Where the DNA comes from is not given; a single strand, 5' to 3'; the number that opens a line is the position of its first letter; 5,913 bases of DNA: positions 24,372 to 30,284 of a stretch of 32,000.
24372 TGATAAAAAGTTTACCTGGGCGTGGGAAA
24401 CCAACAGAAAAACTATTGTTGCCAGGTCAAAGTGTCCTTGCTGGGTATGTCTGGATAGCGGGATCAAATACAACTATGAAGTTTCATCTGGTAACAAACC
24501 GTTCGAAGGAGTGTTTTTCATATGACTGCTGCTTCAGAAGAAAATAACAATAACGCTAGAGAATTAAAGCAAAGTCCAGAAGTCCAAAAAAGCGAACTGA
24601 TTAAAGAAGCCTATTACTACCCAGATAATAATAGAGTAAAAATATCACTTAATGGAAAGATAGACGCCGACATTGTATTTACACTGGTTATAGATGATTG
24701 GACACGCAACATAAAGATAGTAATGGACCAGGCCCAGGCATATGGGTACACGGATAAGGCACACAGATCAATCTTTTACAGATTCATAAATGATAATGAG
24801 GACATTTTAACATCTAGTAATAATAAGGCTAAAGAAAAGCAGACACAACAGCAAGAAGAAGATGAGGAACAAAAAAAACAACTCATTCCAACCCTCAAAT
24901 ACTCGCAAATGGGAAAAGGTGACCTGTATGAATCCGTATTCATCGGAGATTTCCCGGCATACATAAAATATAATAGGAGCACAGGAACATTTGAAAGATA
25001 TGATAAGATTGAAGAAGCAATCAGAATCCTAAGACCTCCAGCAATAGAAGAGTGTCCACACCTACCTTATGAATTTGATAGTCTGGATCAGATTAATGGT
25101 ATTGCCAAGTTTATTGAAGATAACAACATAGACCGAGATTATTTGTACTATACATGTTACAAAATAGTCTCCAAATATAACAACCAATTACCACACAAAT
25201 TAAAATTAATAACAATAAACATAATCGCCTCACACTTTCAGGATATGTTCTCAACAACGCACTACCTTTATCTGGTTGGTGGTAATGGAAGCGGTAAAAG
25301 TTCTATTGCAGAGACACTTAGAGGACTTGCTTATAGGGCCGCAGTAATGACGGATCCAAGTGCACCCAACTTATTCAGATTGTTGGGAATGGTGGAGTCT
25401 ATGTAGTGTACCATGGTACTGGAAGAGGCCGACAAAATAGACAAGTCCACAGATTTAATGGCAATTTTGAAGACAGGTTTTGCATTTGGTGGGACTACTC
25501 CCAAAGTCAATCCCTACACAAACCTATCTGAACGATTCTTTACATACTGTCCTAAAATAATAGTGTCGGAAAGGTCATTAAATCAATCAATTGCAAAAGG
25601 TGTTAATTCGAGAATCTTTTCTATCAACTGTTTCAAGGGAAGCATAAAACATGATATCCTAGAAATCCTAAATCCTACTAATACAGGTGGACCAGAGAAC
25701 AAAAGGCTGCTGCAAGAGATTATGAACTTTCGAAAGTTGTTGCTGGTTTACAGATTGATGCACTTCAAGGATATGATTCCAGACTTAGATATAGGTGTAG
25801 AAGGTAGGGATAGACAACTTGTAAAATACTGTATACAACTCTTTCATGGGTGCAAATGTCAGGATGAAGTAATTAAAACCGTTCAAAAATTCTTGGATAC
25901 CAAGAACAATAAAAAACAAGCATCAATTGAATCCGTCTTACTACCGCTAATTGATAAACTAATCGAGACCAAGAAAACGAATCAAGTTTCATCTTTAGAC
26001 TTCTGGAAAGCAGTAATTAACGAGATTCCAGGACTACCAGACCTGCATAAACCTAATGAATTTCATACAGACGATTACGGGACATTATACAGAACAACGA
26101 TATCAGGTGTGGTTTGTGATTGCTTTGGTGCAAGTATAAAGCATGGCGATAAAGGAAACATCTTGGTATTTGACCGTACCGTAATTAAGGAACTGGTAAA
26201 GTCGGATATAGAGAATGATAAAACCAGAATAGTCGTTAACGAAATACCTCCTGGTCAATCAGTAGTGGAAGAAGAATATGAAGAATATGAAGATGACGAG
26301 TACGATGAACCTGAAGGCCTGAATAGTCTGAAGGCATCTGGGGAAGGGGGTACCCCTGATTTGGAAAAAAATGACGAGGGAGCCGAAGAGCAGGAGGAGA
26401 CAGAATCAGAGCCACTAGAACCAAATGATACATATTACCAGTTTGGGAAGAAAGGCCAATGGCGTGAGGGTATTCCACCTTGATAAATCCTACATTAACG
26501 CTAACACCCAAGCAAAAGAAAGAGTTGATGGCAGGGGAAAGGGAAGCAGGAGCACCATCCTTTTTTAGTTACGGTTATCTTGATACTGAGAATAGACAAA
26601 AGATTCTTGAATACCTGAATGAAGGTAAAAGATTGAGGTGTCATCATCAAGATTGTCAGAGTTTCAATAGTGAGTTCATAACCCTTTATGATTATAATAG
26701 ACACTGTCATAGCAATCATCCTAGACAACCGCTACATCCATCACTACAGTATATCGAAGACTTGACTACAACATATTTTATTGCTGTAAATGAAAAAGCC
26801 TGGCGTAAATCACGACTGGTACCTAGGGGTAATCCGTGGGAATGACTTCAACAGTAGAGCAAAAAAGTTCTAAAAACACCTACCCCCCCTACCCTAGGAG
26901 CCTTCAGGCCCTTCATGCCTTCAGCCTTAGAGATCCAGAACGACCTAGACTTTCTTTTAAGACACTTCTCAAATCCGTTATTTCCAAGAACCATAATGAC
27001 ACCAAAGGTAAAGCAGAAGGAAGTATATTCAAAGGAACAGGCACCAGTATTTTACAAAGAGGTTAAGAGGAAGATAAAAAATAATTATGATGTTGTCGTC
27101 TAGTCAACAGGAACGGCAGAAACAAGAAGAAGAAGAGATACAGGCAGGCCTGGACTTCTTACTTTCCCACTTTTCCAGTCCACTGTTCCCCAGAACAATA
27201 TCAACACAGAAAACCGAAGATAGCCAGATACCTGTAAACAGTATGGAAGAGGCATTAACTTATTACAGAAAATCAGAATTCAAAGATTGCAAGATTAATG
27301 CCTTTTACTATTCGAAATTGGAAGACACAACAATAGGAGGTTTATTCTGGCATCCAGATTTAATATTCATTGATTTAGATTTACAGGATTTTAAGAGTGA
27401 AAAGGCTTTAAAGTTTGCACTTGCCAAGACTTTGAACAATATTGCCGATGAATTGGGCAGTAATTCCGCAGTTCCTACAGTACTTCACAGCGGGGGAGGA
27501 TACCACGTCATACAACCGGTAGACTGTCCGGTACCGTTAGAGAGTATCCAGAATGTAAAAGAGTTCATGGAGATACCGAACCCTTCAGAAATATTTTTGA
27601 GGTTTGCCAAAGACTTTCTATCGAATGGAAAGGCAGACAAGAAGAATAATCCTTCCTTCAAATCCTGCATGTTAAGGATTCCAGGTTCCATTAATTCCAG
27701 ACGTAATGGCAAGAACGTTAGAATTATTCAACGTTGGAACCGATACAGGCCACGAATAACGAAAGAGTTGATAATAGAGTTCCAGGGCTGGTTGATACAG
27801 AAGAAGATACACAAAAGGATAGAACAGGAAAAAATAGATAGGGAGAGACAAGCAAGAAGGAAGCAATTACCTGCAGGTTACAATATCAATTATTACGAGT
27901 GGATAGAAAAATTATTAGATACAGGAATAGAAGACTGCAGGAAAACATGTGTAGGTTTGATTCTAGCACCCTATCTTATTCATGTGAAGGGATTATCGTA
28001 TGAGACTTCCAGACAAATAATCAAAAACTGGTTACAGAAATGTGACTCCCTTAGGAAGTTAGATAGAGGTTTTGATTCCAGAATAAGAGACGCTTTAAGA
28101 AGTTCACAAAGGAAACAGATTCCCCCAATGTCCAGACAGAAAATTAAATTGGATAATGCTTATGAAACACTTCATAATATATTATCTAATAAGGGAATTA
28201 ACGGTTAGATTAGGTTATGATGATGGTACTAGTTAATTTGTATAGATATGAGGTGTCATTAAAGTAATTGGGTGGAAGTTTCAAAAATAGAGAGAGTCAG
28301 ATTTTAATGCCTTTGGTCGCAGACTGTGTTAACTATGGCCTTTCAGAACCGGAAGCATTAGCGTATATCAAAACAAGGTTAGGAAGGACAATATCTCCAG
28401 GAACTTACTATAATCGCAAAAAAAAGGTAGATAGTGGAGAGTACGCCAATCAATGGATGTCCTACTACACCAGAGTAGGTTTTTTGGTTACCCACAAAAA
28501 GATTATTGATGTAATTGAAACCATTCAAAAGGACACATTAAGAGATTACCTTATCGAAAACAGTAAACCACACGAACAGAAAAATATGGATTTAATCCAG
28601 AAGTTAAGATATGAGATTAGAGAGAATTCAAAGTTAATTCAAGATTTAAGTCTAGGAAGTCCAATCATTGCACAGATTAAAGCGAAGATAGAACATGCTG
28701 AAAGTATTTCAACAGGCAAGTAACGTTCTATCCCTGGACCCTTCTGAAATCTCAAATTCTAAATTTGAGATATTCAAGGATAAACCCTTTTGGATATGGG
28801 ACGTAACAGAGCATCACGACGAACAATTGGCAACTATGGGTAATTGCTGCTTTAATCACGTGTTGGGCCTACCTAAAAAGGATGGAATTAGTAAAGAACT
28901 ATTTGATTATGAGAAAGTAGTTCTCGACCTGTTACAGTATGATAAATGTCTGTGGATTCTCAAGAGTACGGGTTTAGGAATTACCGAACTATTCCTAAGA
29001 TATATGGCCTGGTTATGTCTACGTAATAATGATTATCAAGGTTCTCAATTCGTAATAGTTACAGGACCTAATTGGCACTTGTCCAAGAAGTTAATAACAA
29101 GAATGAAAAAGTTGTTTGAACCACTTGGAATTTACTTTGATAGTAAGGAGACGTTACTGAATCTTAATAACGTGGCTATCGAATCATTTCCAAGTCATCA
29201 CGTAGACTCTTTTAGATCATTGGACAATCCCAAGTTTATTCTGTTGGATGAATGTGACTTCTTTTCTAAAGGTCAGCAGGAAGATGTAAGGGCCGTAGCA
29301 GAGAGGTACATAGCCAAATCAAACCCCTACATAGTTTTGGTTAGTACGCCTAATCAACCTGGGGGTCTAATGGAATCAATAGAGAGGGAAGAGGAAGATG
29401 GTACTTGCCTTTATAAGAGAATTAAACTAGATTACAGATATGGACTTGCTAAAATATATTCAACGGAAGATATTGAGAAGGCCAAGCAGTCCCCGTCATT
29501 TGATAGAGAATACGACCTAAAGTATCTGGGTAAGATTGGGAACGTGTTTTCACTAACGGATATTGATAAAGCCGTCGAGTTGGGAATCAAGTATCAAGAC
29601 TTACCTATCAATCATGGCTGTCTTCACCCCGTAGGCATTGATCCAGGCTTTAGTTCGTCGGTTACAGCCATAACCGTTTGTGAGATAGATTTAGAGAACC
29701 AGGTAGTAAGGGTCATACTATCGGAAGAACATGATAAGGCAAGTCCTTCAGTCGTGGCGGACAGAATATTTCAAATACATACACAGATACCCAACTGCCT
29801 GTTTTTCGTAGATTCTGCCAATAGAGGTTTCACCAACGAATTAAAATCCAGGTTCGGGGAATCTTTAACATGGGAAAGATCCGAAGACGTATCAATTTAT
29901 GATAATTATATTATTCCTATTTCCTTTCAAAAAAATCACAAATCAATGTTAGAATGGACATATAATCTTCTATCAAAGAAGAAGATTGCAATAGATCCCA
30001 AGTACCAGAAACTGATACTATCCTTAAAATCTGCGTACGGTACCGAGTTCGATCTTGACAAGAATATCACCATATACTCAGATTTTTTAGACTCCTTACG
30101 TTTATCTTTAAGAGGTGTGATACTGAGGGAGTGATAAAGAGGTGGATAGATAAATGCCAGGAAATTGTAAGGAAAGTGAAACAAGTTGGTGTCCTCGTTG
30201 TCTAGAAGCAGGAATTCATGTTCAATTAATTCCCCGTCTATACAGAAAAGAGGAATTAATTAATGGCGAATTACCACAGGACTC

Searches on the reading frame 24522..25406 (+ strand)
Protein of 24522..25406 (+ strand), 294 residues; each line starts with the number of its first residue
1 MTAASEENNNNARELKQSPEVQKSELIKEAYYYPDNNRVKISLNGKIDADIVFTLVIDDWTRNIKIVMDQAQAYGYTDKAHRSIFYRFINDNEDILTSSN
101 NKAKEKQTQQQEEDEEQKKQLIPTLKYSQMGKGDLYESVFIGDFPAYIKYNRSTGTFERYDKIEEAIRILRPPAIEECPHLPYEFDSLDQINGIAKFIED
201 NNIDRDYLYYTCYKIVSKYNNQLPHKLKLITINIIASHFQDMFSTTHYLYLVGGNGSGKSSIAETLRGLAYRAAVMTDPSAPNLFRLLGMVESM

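Call 75: search_protein_families(library=pfam, proteins=[window:24522-25406:+], max_evalue=0.01)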
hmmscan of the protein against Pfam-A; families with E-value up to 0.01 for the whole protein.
window:24522-25406:+ (294 aa): 2 families
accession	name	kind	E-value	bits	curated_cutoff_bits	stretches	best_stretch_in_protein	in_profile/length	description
PF13304.12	AAA_21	-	0.00092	19.8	27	0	251-272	4-25/304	AAA domain, putative AbiEii toxin, Type IV TA system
PF00005.33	ABC_tran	-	0.0038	18.3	25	0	247-270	12-35/137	ABC transporter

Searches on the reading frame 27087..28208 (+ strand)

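Call 46: search_protein_families(library=pfam, proteins=[window:27087-28208:+], max_evalue=0.01)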
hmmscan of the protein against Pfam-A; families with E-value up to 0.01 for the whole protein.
window:27087-28208:+ (373 aa): 1 family
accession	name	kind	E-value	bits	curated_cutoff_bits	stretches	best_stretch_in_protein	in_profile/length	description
PF18689.6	PriX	-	1.8e-13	51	25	1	270-363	1-92/95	Primase X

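Call 47: search_protein_families(library=phrogs, proteins=[window:27087-28208:+], max_evalue=0.001)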
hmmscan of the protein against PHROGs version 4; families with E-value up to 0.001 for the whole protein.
window:27087-28208:+ (373 aa): 0 families

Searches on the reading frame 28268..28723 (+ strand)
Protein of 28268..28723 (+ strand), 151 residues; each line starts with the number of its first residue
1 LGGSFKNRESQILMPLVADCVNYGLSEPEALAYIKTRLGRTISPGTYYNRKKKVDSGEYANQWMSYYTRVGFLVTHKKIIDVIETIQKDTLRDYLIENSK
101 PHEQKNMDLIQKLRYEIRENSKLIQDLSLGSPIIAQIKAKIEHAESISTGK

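Call 46: search_protein_families(library=pfam, proteins=[window:28268-28723:+], max_evalue=0.01)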
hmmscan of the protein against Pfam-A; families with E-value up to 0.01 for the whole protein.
window:28268-28723:+ (151 aa): 1 family
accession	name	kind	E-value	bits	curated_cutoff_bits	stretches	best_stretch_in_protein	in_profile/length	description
PF05791.16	Bacillus_HBL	-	0.0021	18.3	29.1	1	54-143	75-162/177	Bacillus haemolytic enterotoxin (HBL)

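Call 47: search_protein_families(library=phrogs, proteins=[window:28268-28723:+], max_evalue=0.001)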
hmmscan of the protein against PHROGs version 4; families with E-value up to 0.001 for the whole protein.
window:28268-28723:+ (151 aa): 0 families

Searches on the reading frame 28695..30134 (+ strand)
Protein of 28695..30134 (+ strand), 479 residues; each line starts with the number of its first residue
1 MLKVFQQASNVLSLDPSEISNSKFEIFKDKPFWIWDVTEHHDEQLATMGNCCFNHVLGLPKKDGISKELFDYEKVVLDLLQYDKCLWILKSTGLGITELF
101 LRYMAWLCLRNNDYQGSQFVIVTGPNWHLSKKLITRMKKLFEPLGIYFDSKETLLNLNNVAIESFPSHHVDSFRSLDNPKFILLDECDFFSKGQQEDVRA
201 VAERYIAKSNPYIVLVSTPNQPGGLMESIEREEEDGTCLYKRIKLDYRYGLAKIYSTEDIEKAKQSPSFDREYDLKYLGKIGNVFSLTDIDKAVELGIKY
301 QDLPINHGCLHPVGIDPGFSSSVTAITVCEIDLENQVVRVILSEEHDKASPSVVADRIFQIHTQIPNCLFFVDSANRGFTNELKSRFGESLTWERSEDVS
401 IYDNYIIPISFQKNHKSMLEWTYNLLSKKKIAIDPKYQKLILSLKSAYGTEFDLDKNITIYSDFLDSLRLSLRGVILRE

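Call 46: search_protein_families(library=pfam, proteins=[window:28695-30134:+], max_evalue=0.01)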
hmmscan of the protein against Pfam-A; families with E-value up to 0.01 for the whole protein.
window:28695-30134:+ (479 aa): 1 family
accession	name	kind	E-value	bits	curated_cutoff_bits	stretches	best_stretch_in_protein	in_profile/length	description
PF00270.35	DEAD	-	0.00021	21.5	26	1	82-217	13-157/167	DEAD/DEAH box helicase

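Call 47: search_protein_families(library=phrogs, proteins=[window:28695-30134:+], max_evalue=0.001)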
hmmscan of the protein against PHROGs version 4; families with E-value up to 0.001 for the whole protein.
window:28695-30134:+ (479 aa): 1 family
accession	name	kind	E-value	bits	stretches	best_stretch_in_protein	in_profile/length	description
phrog_2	-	head and packaging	1.5e-18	68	1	69-421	266-561/807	terminase large subunit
